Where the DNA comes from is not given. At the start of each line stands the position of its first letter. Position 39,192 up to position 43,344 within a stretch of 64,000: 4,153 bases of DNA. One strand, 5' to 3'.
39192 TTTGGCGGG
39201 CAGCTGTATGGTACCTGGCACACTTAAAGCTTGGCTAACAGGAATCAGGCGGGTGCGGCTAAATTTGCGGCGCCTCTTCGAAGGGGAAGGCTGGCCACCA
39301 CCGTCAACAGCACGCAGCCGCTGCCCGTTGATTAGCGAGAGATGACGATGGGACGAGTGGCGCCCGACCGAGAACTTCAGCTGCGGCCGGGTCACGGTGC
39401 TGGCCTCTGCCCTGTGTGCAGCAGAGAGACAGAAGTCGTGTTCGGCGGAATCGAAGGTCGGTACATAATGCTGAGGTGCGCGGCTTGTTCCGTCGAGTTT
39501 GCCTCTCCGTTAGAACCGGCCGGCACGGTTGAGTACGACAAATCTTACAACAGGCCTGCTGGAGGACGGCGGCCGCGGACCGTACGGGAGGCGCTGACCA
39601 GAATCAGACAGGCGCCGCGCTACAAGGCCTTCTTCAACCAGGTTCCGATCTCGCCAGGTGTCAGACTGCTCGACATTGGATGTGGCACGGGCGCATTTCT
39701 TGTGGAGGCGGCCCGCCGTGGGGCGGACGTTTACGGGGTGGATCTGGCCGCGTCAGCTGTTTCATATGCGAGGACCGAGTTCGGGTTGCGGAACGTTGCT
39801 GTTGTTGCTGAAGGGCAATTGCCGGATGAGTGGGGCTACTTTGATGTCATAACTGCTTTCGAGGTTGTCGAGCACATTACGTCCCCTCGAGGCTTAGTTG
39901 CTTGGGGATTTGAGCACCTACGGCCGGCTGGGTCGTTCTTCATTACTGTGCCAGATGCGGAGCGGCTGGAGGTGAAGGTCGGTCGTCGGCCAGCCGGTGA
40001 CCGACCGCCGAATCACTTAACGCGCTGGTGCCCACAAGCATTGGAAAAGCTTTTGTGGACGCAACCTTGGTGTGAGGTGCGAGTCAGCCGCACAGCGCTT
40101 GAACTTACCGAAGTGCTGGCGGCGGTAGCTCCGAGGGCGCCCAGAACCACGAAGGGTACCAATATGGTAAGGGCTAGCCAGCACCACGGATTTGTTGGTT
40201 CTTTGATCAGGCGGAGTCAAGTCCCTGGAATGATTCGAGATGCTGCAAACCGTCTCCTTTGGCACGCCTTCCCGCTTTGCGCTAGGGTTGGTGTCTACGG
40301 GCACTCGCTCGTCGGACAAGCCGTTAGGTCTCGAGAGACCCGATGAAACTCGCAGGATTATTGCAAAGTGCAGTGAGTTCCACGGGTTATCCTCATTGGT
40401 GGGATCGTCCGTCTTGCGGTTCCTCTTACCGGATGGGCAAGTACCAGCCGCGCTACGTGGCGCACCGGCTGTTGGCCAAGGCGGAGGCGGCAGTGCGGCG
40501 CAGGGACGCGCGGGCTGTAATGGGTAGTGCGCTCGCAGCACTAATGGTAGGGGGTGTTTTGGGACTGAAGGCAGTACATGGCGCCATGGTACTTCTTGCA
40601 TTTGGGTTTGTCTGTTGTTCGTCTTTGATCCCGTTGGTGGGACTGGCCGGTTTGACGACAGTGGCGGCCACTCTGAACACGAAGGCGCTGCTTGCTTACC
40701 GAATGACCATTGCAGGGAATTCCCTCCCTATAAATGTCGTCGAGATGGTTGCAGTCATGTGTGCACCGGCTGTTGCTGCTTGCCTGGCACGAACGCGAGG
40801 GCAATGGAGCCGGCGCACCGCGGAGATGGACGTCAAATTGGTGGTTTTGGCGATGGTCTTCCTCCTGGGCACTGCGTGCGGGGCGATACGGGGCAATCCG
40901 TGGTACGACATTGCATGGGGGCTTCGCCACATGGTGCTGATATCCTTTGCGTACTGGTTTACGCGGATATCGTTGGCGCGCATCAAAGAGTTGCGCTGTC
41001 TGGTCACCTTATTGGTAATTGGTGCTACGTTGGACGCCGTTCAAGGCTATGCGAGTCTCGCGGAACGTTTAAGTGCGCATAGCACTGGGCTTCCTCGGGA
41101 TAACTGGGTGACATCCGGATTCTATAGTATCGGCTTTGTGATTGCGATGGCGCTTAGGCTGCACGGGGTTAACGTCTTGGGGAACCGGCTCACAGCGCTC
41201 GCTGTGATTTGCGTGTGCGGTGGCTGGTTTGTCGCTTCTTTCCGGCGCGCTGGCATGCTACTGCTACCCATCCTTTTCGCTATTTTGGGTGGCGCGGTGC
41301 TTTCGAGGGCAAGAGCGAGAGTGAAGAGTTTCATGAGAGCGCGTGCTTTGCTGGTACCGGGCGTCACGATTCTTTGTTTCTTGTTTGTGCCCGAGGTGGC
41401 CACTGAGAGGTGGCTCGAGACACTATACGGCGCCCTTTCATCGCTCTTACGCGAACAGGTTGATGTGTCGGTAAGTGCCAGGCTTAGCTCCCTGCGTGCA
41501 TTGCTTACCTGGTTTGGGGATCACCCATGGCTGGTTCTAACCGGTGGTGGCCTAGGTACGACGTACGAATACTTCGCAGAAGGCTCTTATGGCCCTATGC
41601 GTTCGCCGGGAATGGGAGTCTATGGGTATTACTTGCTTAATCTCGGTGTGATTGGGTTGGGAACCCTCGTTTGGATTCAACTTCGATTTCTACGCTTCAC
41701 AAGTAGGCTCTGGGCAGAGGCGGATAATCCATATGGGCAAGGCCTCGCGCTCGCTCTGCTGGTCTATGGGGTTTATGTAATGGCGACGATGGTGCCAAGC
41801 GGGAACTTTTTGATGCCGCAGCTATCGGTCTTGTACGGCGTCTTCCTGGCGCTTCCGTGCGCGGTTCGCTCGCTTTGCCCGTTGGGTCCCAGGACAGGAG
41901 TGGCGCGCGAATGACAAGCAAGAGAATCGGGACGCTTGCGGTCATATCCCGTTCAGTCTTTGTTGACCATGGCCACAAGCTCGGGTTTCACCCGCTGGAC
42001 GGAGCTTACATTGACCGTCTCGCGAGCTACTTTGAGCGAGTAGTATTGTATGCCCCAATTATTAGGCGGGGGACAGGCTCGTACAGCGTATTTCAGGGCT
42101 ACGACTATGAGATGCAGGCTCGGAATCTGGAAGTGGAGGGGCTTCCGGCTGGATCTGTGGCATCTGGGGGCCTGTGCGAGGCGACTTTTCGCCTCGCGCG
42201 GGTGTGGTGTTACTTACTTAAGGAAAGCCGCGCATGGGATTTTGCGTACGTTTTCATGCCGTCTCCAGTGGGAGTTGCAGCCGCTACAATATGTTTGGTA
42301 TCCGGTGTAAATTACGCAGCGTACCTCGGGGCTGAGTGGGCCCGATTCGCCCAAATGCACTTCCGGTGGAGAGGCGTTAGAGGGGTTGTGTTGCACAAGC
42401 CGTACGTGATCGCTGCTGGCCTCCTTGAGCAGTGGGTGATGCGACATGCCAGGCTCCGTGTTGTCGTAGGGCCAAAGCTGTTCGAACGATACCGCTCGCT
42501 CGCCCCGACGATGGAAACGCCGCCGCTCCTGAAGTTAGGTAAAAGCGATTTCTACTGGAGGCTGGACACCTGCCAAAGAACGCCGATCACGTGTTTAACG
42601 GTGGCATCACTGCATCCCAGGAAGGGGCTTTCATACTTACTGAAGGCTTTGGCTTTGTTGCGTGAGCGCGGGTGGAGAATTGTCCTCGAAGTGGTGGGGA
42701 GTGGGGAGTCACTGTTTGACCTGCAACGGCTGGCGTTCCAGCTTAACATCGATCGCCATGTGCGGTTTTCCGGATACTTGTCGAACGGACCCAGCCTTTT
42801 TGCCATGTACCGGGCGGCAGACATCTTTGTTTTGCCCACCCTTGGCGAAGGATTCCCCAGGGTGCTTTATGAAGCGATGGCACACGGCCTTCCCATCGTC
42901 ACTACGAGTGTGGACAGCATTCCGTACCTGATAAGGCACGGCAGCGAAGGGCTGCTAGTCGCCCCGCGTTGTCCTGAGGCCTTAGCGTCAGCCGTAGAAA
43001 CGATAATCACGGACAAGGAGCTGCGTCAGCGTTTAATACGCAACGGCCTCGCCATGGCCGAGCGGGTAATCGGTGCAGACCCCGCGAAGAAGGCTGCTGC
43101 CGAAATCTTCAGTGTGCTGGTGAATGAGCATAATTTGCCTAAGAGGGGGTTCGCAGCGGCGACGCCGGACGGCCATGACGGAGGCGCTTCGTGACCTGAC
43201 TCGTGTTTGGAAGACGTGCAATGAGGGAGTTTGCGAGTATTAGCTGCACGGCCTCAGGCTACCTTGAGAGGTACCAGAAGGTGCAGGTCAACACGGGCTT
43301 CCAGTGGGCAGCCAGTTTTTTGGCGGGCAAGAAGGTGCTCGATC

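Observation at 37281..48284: Six SAM-methyltransferases, including a strict GT4-MT-GT4-MT-GT4-MT alternation, in one Wzx/Wzy cluster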

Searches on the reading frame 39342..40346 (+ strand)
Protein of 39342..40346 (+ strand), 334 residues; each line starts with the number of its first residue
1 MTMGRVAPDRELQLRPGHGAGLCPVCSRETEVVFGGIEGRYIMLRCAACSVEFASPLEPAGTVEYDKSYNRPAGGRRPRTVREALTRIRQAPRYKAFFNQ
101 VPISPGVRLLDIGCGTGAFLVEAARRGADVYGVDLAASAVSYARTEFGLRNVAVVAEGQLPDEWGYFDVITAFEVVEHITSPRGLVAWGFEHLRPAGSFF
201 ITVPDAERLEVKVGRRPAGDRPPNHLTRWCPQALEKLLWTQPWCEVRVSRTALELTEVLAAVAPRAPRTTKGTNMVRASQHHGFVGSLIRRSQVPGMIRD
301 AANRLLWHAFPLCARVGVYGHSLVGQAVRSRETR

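Call 3: search_protein_families(library=pfam, proteins=[window:39342-40346:+], max_evalue=0.01)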
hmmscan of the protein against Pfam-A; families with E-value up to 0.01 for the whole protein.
window:39342-40346:+ (334 aa): 11 families
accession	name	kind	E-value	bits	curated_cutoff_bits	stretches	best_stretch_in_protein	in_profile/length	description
PF13489.12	Methyltransf_23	-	4e-21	75.9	27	1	82-239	10-155/164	Methyltransferase domain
PF08241.18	Methyltransf_11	-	4.4e-15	56.5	21.2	1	110-201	1-95/95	Methyltransferase domain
PF13649.12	Methyltransf_25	-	8e-13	49.3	27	1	110-197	2-97/97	Methyltransferase domain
PF08242.18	Methyltransf_12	-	5.8e-12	46.6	30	1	110-198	1-97/98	Methyltransferase domain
PF13847.12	Methyltransf_31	-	2.5e-11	43.9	27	1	104-205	2-113/145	Methyltransferase domain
PF02353.26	CMAS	-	9.9e-09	35.3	27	1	90-180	47-141/273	Mycolic acid cyclopropane synthetase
PF06325.19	PrmA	-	0.00069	19.6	22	1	105-156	161-213/296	Ribosomal protein L11 methyltransferase (PrmA)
PF01728.25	FtsJ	-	0.00098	19.5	24.1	1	100-138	15-56/181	FtsJ-like methyltransferase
PF07021.18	MetW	-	0.0028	17.8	21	1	103-142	11-51/193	Methionine biosynthesis protein MetW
PF05175.20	MTS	-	0.0036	17.4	23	1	106-153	32-81/170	Methyltransferase small domain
PF05724.17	TPMT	-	0.0051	16.9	26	1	94-148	26-80/218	Thiopurine S-methyltransferase (TPMT)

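Call 9: search_protein_families(library=ncbifam, proteins=[window:39342-40346:+], max_evalue=0.01)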
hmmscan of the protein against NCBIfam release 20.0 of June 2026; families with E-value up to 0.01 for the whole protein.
window:39342-40346:+ (334 aa): 37 families (the best 25 are shown)
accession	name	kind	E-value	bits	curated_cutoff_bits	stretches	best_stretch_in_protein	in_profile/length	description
TIGR01983.1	UbiG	equivalog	5e-16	58.7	102.95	1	105-202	49-152/228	bifunctional 2-polyprenyl-6-hydroxyphenol methylase/3-demethylubiquinol 3-O-methyltransferase UbiG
NF043040.1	corrin_prot_MT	hypoth_equivalog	6.6e-11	42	180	1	85-148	22-84/216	corrinoid protein-associated methyltransferase CpaM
TIGR02021.1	BchM-ChlM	equivalog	7.3e-11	41.9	158.9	1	80-180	28-132/218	magnesium protoporphyrin IX methyltransferase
NF045667.1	MTase_DVU1556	equivalog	1.8e-08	34.1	155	1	100-197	17-115/213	DVU_1556 family methyltransferase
TIGR01177.1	TIGR01177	hypoth_equivalog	1.5e-06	27.8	316.55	1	95-145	172-222/330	TIGR01177 family methyltransferase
NF041536.1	ArsM_DUF2284_UU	exception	2.1e-06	26.3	575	1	102-202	73-181/459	arsenite methyltransferase/DUF2284 domain selenoprotein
TIGR04345.1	ovoA_Cterm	equivalog_domain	2.4e-06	27.3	170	1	102-144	38-80/242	putative 4-mercaptohistidine N1-methyltransferase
NF011529.0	PRK14968.1-3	equivalog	2.5e-06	27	162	1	107-170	36-102/198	putative methyltransferase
NF008686.0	PRK11705.1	equivalog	2.6e-06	26.8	400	1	90-179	152-241/383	cyclopropane fatty acyl phospholipid synthase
NF004851.0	PRK06202.1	equivalog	7.1e-06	25.6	243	1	107-181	62-144/237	hypothetical protein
NF001556.0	PRK00377.1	equivalog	1.1e-05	25.4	238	1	101-162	36-103/198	cobalt-precorrin-6Y C(15)-methyltransferase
NF041255.1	mycofact_MftM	equivalog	0.0001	21.7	200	1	105-184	139-222/289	mycofactocin oligosaccharide methyltransferase MftM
TIGR02469.1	CbiT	equivalog_domain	0.00012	22.4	78.3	1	100-157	14-76/124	precorrin-6Y C5,15-methyltransferase (decarboxylating) subunit CbiT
NF040703.1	cyclopro_CfaB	exception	0.00012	21.1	650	1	91-146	145-201/393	C17 cyclopropane fatty acid synthase CfaB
NF040660.1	mycolic_MTase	equivalog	0.00014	21.6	390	1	98-168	53-123/283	cyclopropane mycolic acid synthase family methyltransferase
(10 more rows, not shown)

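Call 34: search_solved_structures(query=window:39342-40346:+, max_evalue=0.001, show_alignments=1)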
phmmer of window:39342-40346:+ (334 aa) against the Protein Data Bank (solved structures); distinct sequences matched with E-value up to 0.001: 32.
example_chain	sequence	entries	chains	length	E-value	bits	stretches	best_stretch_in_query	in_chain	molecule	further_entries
5wp5_A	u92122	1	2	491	1.5e-09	40.8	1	94-202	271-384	Phosphomethylethanolamine N-methyltransferase 2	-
4kdr_A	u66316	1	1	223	3.5e-09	39.5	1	106-203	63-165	3-demethylubiquinone-9 3-methyltransferase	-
5dpm_A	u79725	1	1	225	3.5e-09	39.5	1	106-203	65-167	Ubiquinone biosynthesis O-methyltransferase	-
4kdc_A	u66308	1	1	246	6.3e-09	38.7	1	106-202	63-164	3-demethylubiquinone-9 3-methyltransferase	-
8gdu_A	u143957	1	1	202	5.2e-08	35.7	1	91-216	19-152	Methyltransferase domain-containing protein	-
5wp4_A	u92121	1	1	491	9.1e-08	34.8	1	94-201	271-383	Phosphoethanolamine N-methyltransferase 1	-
6mro_A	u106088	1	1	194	4.6e-07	32.5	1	91-154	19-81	methyl transferase from Methanosarcina acetivorans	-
9gdj_A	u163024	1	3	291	5.7e-07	32.2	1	99-200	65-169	Methyltransferase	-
3mgg_A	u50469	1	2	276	6.9e-07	32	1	81-201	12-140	Methyltransferase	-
7pd7_A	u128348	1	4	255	1.6e-06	30.7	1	106-206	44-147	Methyltransferase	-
6uak_A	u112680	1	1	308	2.9e-06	29.9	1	90-197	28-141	SAM dependent methyltransferase LahSB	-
1ri1_A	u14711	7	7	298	3.6e-06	29.6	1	74-208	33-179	mRNA CAPPING ENZYME | mRNA cap guanine-N7 methyltransferase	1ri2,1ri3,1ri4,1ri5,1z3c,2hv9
9icz_A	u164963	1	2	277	2.1e-05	27.1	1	83-181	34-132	S-adenosylmethionine (SAM)-dependent methyltransferase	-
9rfr_A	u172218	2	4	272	3.6e-05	26.3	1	88-145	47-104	Ubiquinone biosynthesis O-methyltransferase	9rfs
3dli_A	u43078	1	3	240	4.2e-05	26.1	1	101-183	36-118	methyltransferase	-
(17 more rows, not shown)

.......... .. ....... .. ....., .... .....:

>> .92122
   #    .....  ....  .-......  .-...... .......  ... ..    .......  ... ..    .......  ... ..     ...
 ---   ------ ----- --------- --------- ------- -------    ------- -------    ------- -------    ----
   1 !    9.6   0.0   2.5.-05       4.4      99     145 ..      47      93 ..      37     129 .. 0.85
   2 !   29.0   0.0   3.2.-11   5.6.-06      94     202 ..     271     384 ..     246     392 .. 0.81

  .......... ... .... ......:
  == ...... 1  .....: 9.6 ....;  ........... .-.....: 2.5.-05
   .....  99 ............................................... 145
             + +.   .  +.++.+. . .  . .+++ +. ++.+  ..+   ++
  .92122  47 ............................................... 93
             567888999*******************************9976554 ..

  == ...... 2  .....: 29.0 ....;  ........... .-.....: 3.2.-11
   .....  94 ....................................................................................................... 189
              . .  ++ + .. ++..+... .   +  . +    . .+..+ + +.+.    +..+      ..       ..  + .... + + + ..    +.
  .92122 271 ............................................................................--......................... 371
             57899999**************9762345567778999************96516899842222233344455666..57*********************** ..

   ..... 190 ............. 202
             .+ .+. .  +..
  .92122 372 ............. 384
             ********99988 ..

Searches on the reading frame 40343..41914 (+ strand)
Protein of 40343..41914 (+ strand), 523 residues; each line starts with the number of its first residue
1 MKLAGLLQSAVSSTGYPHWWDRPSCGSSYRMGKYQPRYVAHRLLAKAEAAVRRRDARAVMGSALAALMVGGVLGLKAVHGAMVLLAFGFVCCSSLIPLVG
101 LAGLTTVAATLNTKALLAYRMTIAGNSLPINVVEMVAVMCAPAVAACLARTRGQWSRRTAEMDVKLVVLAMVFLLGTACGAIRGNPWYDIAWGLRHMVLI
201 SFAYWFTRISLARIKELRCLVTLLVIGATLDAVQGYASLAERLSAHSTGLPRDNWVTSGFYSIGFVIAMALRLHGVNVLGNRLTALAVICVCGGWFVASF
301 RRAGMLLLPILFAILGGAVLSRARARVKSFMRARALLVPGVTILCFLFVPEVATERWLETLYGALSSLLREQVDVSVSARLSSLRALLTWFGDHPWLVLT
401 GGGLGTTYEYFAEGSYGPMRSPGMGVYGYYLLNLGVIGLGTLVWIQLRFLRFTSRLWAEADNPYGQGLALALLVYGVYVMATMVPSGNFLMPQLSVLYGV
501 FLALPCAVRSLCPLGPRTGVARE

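Call 3: search_protein_families(library=pfam, proteins=[window:40343-41914:+], max_evalue=0.01)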
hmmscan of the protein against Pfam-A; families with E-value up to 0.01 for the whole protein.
window:40343-41914:+ (523 aa): 0 families

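Call 9: search_protein_families(library=ncbifam, proteins=[window:40343-41914:+], max_evalue=0.01)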
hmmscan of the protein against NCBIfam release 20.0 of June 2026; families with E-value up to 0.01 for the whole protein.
window:40343-41914:+ (523 aa): 0 families

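Call 86: predict_structure(protein=window:40343-41914:+)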
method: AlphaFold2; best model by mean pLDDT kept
length: 523 residues; sequences in the alignment: 1
mean_pLDDT: 44.4   pTM: 0.28
mean pLDDT of the five models: 44.4, 42.9, 38.3, 37.7, 37.2
residues with pLDDT >= 90: 0; 70-90: 6; 50-70: 88; < 50: 429
segments of 3 or more residues with pLDDT < 50: 1-34, 49-51, 54-56, 71-155, 158-170, 172-174, 176-198, 200-213, 215-220, 222-224, 226-241, 247-311, 313-424, 426-434, 483-497, 508-523
pLDDT, mean of each block of 10 residues (from residue 1): 39 40 36 47 52 49 54 44 45 40 42 36 36 37 40 46 47 44 40 46 44 46 49 48 47 43 44 41 42 41 40 44 37 41 42 41 43 36 39 35 38 40 46 52 58 65 61 60 44 48 49 47 36
secondary structure, 60 per line:
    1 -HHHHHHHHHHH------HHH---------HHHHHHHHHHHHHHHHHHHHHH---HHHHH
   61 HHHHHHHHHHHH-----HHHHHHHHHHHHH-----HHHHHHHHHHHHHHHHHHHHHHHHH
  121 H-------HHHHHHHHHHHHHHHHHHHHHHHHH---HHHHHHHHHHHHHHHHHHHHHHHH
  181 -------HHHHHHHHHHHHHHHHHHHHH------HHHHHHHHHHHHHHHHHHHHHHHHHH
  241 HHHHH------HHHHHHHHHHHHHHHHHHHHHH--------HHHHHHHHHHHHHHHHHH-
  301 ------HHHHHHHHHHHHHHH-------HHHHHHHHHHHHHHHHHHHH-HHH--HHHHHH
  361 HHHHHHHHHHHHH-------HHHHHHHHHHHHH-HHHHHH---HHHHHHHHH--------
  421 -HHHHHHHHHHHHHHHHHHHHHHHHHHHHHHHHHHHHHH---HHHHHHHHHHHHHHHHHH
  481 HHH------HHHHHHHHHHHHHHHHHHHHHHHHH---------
elements in order: H2-12 H31-52 H56-72 H78-90 H96-121 H129-153 H157-180 H188-208 H215-245 H252-273 H282-299 H307-321 H329-348 H355-373 H381-393 H395-400 H404-412 H422-459 H463-483 H490-514
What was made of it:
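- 40343..41914 (+): Wzy-like polytopic membrane protein (a polymerase, or a ligase/oligosaccharyltransferase-type enzyme). The assignment rests on position and topology only. The AF2 single-sequence model is all-helical but pLDDT is 44 (call 86).
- Tried and rejected: Single-sequence AF2 of the Wzy-like protein. pLDDT was 44, so it was unusable and no fold search was run (call 86).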

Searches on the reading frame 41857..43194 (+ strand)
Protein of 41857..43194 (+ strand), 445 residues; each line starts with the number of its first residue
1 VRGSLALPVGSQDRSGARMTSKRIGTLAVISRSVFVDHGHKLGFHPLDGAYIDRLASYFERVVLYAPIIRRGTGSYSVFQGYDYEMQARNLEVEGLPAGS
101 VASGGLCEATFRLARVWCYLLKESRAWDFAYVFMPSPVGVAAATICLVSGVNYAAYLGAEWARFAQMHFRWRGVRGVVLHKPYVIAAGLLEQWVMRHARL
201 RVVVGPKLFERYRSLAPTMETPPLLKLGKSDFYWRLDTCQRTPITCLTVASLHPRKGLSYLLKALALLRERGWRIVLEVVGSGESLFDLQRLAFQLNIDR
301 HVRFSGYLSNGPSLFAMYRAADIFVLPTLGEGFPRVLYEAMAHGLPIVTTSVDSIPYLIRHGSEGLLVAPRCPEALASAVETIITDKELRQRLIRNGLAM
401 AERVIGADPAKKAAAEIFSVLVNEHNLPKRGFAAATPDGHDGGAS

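Call 3: search_protein_families(library=pfam, proteins=[window:41857-43194:+], max_evalue=0.01)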
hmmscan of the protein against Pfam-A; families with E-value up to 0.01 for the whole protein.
window:41857-43194:+ (445 aa): 4 families
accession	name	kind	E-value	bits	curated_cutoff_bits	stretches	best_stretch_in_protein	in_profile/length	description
PF00534.26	Glycos_transf_1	-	5.5e-37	127.4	26.4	1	243-397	15-169/172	Glycosyl transferases group 1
PF13692.12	Glyco_trans_1_4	-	9.5e-35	120.4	27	1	245-386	3-142/142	Glycosyl transferases group 1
PF20706.3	GT4-conflict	-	1.3e-13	51.1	26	1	191-350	140-311/385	Family 4 Glycosyltransferase in conflict systems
PF13524.12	Glyco_trans_1_2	-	4.9e-05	23.8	25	1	276-401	16-129/144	Glycosyl transferase-like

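Call 9: search_protein_families(library=ncbifam, proteins=[window:41857-43194:+], max_evalue=0.01)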
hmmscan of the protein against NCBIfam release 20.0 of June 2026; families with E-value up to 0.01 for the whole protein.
window:41857-43194:+ (445 aa): 33 families (the best 25 are shown)
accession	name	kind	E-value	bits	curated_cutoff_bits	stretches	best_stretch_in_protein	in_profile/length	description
NF041876.1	EPS_EpsE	equivalog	4.1e-28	98.7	400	1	240-401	211-376/389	exopolysaccharide biosynthesis GT4 family glycosyltransferase EpsE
TIGR03088.1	stp2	hypoth_equivalog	3.4e-24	85.6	409.05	1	241-418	192-370/374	TIGR03088 family PEP-CTERM/XrtA system glycosyltransferase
TIGR03449.1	mycothiol_MshA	equivalog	4.8e-20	71.8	462.5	1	248-408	225-391/406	D-inositol-3-phosphate glycosyltransferase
TIGR04047.1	MSMEG_0565_glyc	hypoth_equivalog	7.9e-18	64.7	259.85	1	245-412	195-366/373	MSMEG_0565 family glycosyltransferase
NF047684.1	TeichurnBiosyTuaC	equivalog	1.5e-14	53.8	550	1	249-394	225-362/391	teichuronic acid biosynthesis protein TuaC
TIGR04005.1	wcaL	equivalog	4.1e-14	52.2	537.6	1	240-383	219-367/406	colanic acid biosynthesis glycosyltransferase WcaL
TIGR03999.1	thiol_BshA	equivalog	2.4e-13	49.8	273.7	1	276-403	231-355/375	N-acetyl-alpha-D-glucosaminyl L-malate synthase BshA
NF038229.1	Glyco4_Geo_Pelo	equivalog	4.7e-13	48.9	400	1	221-410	138-325/338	GPMC system family 4 glycosyltransferase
TIGR04063.1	stp3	hypoth_equivalog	8.8e-13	47.9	442.05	1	250-401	220-375/397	TIGR04063 family PEP-CTERM/XrtA system glycosyltransferase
NF050056.1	ProtGlycPglH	equivalog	2.3e-11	43.4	600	1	246-397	182-330/354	GalNAc-alpha-(1->4)-GalNAc-alpha-(1->3)-diNAcBac-PP-undecaprenol alpha-1,4-N-acetyl-D-galactosaminyltransferase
TIGR04157.1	glyco_rSAM_CFB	subfamily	2.7e-11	43.1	400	1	248-368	232-348/406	TIGR04157 family glycosyltransferase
TIGR02149.1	glgA_Coryne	subfamily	3.8e-11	42.7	302.4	1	245-418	206-387/391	glycogen synthase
NF047880.1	glyco_SdgA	exception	4.7e-11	41.9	800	1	244-405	316-475/488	serine-aspartate repeat adhesin O-glycosyltransferase SdgA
NF038295.1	EPS_HpsP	equivalog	6.4e-11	41.9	550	1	241-402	206-368/388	hormogonium polysaccharide biosynthesis glycosyltransferase HpsP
NF007396.0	PRK09922.1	equivalog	8.6e-11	41.3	385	1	255-388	196-328/361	lipopolysaccharide 1,6-galactosyltransferase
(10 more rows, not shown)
